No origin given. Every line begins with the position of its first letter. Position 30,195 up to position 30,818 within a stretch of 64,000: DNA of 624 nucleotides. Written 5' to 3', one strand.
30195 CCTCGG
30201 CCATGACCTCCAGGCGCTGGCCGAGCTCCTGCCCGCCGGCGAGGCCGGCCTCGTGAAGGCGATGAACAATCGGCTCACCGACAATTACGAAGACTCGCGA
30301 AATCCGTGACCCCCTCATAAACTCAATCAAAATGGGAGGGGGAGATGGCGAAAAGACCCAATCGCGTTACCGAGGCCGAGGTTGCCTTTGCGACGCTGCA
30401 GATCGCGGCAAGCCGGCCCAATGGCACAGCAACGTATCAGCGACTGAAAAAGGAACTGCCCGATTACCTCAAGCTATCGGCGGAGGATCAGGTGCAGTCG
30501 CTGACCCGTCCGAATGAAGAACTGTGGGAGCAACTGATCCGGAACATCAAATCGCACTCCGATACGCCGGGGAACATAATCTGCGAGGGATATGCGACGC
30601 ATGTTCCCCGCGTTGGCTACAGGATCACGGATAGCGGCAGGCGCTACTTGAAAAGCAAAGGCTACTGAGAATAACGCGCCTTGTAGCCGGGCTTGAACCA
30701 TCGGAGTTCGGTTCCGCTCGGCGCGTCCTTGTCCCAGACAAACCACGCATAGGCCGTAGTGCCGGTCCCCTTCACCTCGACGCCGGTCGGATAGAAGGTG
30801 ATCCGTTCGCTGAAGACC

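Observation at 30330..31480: Low-GC moron between the chaperone and tape measure: standalone Mrr_N-like wHTH protein convergent with a minimal N6-adenine methyltransferase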

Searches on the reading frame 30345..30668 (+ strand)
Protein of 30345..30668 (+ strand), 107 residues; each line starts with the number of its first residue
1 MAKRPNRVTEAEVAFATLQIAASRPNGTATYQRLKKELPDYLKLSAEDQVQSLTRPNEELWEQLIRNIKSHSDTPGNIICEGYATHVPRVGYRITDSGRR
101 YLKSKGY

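Call 4: search_protein_families(library=pfam, proteins=[window:30345-30665:+], max_evalue=1)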
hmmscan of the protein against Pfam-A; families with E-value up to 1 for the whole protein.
seq(107 aa): 2 families
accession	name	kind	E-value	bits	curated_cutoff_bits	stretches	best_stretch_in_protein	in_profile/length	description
PF14338.12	Mrr_N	-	0.00086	19.8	29.5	1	16-103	7-86/87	Mrr N-terminal domain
PF23055.1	DUF7041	-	0.15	12.9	28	1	12-54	42-84/85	Domain of unknown function (DUF7041)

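Call 5: search_protein_families(library=ncbifam, proteins=[window:30345-30665:+], max_evalue=1)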
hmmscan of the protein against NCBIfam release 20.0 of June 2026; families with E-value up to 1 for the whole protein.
seq(107 aa): 0 families

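Call 6: search_protein_families(library=phrogs, proteins=[window:30345-30665:+], max_evalue=1)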
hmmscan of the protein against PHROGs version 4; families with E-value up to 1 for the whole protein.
seq(107 aa): 3 families
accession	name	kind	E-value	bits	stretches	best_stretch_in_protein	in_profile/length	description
phrog_24668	-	unknown function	0.01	16.9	1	54-79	5-30/59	-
phrog_2440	-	transcription regulation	0.18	12.7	1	82-103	73-96/126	transcriptional regulator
phrog_15006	-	tail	0.31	10.3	1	7-57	151-199/751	tail fiber protein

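Call 7: search_protein_families(library=padloc, proteins=[window:30345-30665:+], max_evalue=1)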
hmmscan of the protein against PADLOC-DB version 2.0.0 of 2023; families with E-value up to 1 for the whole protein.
seq(107 aa): 1 family
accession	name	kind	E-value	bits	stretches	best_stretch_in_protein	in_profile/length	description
PDLC00615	ZorC1|ZorC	-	0.046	10.5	1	30-105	70-151/426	EH signature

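Call 8: find_homologous_proteins(query=window:30345-30665:+)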
Query seq(107 aa) (107 aa): 131 proteins with E <= 0.001 among 132 candidates; the best 120 are listed.
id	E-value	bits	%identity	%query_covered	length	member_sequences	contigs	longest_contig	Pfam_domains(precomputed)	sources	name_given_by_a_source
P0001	1.5e-62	226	97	100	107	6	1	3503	-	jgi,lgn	jgi:hypothetical protein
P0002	2.0e-62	226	97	100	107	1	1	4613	-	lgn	-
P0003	3.5e-57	209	90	100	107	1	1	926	-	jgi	-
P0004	7.8e-57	208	88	100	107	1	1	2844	-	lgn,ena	-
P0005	4.1e-56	206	90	100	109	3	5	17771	-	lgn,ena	-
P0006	2.0e-50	187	82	100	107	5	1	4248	-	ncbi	-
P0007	7.6e-49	182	78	96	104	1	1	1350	-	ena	-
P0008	1.0e-48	182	79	100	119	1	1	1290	-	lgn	-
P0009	5.6e-47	176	76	94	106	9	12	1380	-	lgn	-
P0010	1.8e-46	175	75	100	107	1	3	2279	-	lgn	-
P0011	3.4e-46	174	78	94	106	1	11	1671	-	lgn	-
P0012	1.1e-45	172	76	95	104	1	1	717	-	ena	-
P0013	1.1e-45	172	74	95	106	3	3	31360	-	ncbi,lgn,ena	-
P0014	2.1e-45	171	78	95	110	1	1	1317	-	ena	-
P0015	2.4e-45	171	75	99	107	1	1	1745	-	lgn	-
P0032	4.6e-40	154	69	93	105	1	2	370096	PF14338.13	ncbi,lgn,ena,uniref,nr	ncbi:hypothetical protein [Oceanibaculum nanhaiense]|uniref:hypothetical protein n=1 Tax=Oceanibacul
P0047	3.5e-35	138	66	95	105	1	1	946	PF14338.13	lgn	-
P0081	7.9e-27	112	52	94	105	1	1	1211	PF14338.13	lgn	-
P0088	2.4e-25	107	52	97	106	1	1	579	PF14338.13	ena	-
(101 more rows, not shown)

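Call 9: search_solved_structures(query=window:30345-30665:+, max_evalue=10)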
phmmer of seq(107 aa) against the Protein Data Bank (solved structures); distinct sequences matched with E-value up to 10: 2.
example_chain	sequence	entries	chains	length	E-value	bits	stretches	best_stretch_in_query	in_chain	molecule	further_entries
3b81_A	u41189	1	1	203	0.12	16.3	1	9-94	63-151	Transcriptional regulator, AcrR family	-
3oft_A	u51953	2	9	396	1.9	12.4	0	18-65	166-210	Cytochrome P450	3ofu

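Call 12: find_encoding_contigs(protein=P0005, flank=6000, max_places=3)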
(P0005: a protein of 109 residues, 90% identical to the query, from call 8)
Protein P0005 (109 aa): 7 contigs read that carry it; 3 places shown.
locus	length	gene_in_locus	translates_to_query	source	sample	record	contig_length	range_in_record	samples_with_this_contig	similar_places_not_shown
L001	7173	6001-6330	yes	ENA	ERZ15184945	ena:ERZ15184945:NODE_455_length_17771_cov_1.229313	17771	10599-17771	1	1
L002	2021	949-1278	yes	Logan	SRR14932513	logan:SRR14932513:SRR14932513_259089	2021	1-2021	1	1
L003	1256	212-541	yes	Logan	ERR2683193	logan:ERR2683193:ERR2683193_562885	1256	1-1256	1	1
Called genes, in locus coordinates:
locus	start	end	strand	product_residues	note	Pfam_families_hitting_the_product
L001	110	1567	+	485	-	PF00294:PfkB, PF08543:Phos_pyr_kin (weak), PF01467:CTP_transf_like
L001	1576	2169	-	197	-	PF21176:RecR_HhH, PF02132:RecR_ZnF (weak), PF01751:Toprim (weak), PF13662:Toprim_4, PF21175:RecR_C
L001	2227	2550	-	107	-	PF02575:YbaB_DNA_bd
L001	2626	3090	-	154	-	PF01928:CYTH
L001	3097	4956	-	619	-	PF13177:DNA_pol3_delta2, PF13604:AAA_30 (weak), PF00004:AAA, PF22608:DNAX_ATPase_lid, PF12169:DNA_pol3_gamma3, PF12362:DUF3646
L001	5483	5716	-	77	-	PF09720:Unstab_antitox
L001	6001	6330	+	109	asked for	-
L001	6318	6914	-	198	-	-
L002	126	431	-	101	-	PF05016:ParE_toxin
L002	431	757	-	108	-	PF09720:Unstab_antitox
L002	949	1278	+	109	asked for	-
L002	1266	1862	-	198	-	-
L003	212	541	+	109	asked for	-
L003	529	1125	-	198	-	-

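Call 13: find_encoding_contigs(protein=P0013, flank=6000, max_places=3)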
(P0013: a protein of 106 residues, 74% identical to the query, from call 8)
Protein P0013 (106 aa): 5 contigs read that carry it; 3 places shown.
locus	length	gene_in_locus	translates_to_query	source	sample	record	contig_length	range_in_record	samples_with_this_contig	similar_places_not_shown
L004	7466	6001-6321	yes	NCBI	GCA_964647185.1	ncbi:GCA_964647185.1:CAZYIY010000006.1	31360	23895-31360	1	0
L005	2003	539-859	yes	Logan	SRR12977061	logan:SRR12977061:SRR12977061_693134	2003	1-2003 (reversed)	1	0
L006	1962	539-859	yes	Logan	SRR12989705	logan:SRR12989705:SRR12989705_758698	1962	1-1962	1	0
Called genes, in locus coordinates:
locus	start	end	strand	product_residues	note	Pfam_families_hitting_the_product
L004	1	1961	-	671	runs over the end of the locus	PF25209:Phage_capsid_4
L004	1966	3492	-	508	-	PF05136:Phage_portal_2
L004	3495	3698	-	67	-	-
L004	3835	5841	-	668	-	PF05876:GpA_ATPase, PF20454:GpA_nuclease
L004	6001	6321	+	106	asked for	-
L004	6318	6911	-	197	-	-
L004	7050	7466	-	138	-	?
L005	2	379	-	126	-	?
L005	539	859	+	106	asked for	-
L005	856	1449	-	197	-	-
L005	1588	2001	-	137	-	?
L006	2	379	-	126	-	?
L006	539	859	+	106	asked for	-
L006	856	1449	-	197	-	-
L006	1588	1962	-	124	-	?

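Call 17: search_solved_structures(query=A1, max_evalue=10, show_alignments=2)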
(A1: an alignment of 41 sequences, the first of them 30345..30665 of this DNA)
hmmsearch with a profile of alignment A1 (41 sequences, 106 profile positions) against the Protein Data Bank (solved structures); distinct sequences matched with E-value up to 10: 12.
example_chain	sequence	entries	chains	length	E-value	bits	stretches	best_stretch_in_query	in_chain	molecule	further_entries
3b81_A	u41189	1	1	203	0.14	15.5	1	6-92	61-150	Transcriptional regulator, AcrR family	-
6j1v_A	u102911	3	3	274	0.42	14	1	53-76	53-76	HLA-A*3003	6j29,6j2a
8t6m_E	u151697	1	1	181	0.48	13.8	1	52-76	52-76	MHC class I antigen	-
5c9s_B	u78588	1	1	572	0.74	13.2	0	64-90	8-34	rRNA biogenesis protein RRP5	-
9rxm_E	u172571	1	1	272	0.84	13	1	52-76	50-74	MHC class I antigen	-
1w72_A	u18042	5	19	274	0.85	13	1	52-76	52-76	HLA CLASS I HISTOCOMPATIBILITY ANTIGEN | HLA class I histocompatibility antigen, A-1 alpha chain | MHC class I antigen (Fragment)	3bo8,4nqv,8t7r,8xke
5brz_A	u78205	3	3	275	0.85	13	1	52-76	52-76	HLA class I histocompatibility antigen, A-1 alpha chain | MHC class I antigen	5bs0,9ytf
8yiv_A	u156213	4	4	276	0.86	13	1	52-76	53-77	MHC class I antigen | human leukocyte antigen | HLA class I histocompatibility antigen, A-1 alpha chain variant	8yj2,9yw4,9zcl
9ru5_M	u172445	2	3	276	0.86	13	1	52-76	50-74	MHC class I antigen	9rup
6mpp_A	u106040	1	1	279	0.87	12.9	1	52-76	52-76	HLA class I histocompatibility antigen, A-1 alpha chain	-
6at9_A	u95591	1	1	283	0.89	12.9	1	52-76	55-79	HLA class I histocompatibility antigen, A-1 alpha chain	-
4nqx_A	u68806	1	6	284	0.9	12.9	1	52-76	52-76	HLA class I histocompatibility antigen, A-1 alpha chain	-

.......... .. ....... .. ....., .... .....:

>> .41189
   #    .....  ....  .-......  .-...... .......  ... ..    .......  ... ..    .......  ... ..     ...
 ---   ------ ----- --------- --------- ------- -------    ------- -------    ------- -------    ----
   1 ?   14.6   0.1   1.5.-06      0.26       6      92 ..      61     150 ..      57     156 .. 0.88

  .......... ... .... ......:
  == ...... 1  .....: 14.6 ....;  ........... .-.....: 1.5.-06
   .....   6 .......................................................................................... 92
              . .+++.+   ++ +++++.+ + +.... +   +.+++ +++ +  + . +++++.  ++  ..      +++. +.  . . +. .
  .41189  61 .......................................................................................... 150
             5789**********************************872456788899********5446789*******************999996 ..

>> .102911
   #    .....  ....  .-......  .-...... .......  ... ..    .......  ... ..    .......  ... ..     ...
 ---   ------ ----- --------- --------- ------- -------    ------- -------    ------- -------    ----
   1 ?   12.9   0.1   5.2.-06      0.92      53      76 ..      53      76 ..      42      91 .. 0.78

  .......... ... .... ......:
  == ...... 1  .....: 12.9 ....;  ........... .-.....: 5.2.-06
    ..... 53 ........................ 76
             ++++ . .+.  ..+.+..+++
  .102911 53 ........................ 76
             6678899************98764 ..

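Call 18: search_protein_families(library=pfam, alignment_id=A1, max_evalue=0.01)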
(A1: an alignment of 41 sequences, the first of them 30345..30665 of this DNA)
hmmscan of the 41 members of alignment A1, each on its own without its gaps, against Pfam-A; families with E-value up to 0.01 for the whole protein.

A. member 1, window:30345-30665:+ (107 aa): 1 family
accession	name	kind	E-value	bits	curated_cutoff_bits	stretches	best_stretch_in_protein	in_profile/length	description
PF14338.12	Mrr_N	-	0.00086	19.8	29.5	1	16-103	7-86/87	Mrr N-terminal domain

B. families by the number of members that match (of 41 scanned): 1 family
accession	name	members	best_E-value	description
PF14338.12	Mrr_N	18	4.5e-09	Mrr N-terminal domain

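Call 23: search_dna_similar(query=window:30345-30665:+, collection=phages, mode=protein, max_evalue=0.01, max_rows=30)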
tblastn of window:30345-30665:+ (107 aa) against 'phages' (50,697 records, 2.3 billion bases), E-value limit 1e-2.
Records with a match: 2; places in all: 2; records where one place covers at least 80% of the query: 2.
Best place of each record, by identity: <60% 2.
By first word of the organism name: Zymomonas 2.
By host as written in the record: - 2.
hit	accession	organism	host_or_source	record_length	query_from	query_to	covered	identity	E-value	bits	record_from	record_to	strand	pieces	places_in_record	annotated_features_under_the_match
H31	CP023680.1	Zymomonas mobilis subsp. mobilis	-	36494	15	104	84%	33.3%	8e-7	51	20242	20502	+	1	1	DNA-damage-inducible protein D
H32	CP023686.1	Zymomonas mobilis subsp. mobilis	-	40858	15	104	84%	33.3%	8e-7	51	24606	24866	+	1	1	DNA-damage-inducible protein D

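Call 24: get_annotated_region(hit=H31, flank=4000)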
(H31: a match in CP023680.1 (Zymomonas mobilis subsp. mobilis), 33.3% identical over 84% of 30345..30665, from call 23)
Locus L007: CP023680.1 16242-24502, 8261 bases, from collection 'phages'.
description: Zymomonas mobilis subsp. mobilis strain ZM4 substr. 2032 plasmid pZM36, complete sequence.
organism: Zymomonas mobilis subsp. mobilis (NCBI taxid 120045)
taxonomy: Bacteria; Pseudomonadati; Pseudomonadota; Alphaproteobacteria; Sphingomonadales; Zymomonadaceae; Zymomonas
host: -; source: -; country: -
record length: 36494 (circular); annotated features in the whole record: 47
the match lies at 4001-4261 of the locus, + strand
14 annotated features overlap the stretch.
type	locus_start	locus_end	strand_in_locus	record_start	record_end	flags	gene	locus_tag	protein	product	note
CDS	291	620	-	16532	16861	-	-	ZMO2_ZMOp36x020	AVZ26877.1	hypothetical protein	-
CDS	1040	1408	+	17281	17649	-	-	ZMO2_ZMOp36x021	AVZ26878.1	hypothetical protein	-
CDS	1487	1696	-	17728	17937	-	-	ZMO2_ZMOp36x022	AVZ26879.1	hypothetical protein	-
CDS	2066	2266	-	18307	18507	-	-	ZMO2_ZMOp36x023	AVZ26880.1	YafQ-like toxin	is member of the RelE/ParE toxin family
CDS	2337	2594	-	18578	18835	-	-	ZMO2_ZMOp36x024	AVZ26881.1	antitoxin DinJ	-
CDS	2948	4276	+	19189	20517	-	-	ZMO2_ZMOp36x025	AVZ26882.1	DNA-damage-inducible protein D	-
CDS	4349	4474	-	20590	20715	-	-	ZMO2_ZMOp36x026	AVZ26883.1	hypothetical protein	-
CDS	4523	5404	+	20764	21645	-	-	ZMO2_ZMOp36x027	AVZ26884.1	hypothetical protein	-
CDS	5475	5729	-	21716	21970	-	-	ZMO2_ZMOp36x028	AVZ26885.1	hypothetical protein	-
CDS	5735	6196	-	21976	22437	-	-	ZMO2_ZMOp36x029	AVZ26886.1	Lambda repressor-like DNA-binding domain protein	-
CDS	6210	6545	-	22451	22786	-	-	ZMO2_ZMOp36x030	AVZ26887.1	toxin HigB-like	-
CDS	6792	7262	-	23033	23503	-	-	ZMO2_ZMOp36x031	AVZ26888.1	helix-turn-helix XRE super family protein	-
CDS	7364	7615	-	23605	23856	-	-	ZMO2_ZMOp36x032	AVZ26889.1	hypothetical protein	-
CDS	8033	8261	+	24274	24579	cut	-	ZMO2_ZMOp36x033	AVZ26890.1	zinc finger Ogr/Delta-type transcriptional activator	-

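Call 26: find_related_loci(query=A1, collection=genome_contigs, flank=8000)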
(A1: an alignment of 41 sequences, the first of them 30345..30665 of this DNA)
Query A1 (107 aa) in genome_contigs; peptide patterns used: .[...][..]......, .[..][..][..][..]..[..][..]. (x = any residue, [..] = any of these).
71 stretches matched a pattern; 58 encode a relative of the query (tblastn E <= 1e-3); 58 distinct loci.
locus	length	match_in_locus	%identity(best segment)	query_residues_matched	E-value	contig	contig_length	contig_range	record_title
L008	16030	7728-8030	72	7-107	7e-47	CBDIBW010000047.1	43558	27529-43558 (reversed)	MAG: Thioclava sp. isolate e8dd7a4f-515c-418b-a04d-57cbf326b16c genome assembly, contig: contig_47, whole genome shotgun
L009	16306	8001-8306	68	4-105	7e-46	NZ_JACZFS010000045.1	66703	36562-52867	Nisaea nitritireducens strain DSM 19540 Scaffold3_7, whole genome shotgun sequence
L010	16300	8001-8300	67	1-100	3e-44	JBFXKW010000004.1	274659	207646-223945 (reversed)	MAG: Alphaproteobacteria bacterium isolate CA_2019_TPIn_84 NODE_135_length_274659_cov_14.495104_TPIn, whole genome shotg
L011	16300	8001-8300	65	1-100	1e-41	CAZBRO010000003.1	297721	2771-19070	MAG TPA_asm: uncultured Bordetella sp. isolate binchicken_co50_194 genome assembly, contig: NODE_9_length_297721_cov_17.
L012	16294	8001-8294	62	8-105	5e-40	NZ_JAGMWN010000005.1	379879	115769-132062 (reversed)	Marivibrio halodurans strain CGMCC 1.15697 NODE_5_length_379879_cov_295.095313, whole genome shotgun sequence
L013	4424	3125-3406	62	6-99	3e-39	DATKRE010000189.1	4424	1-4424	MAG TPA_asm: Xanthobacteraceae bacterium isolate SMAG_U14020 k141_52233, whole genome shotgun sequence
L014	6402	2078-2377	61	1-99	5e-39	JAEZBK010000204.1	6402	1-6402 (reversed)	MAG: Proteobacteria bacterium isolate OH_CBrB_195 k127_1450026, whole genome shotgun sequence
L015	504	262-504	73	7-87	3e-42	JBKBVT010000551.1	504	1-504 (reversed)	MAG: Hyphomonas sp. isolate 21H_022.bin.28 NODE_559_length_504_cov_3.812646, whole genome shotgun sequence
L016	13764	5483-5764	62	7-100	1e-37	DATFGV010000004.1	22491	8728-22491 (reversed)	MAG TPA_asm: Vineibacter sp. isolate SMAG_U8672 k141_293706, whole genome shotgun sequence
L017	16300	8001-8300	56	1-100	2e-35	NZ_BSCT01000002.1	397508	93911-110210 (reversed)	Bradyrhizobium sp. SSBR45G sequence02, whole genome shotgun sequence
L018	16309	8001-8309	55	1-103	6e-35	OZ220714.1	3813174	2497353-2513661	MAG: Gammaproteobacteria bacterium isolate 1a8f7f40-8cb6-4f94-a6e0-ecd99667d799 genome assembly, chromosome: 1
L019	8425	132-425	53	7-104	4e-34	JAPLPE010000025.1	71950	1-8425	MAG: Rhodobacterales bacterium isolate LacPavin_0818_WC50_MAG_63_18 LacPavin_0818_WC50_scaffold_668277, whole genome sho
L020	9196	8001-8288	53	7-102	4e-34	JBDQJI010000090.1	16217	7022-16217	MAG: Alphaproteobacteria bacterium isolate SFB_27D_19Dec05_100_63 k141_2135944_length_16217_cov_68.6177, whole genome sh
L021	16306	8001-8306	54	6-107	7e-34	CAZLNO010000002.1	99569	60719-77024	MAG TPA_asm: uncultured Rhodovibrionaceae bacterium isolate SRP141376_co2_316 genome assembly, contig: NODE_544_length_9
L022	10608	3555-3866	53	2-105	3e-33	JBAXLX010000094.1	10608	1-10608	MAG: Pseudomonadota bacterium isolate ELA438 MAG438_94, whole genome shotgun sequence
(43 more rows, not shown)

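Call 27: find_related_loci(query=A1, collection=viral_contigs, flank=8000)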
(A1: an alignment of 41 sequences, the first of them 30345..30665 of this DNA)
Query A1 (107 aa) in viral_contigs; peptide patterns used: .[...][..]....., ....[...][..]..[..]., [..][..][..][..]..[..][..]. (x = any residue, [..] = any of these).
55 stretches matched a pattern; 2 encode a relative of the query (tblastn E <= 1e-3); 2 distinct loci.
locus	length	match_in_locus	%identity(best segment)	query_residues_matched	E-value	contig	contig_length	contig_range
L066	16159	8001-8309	81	5-107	2e-58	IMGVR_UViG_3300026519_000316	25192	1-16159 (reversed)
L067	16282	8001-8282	43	10-103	1e-19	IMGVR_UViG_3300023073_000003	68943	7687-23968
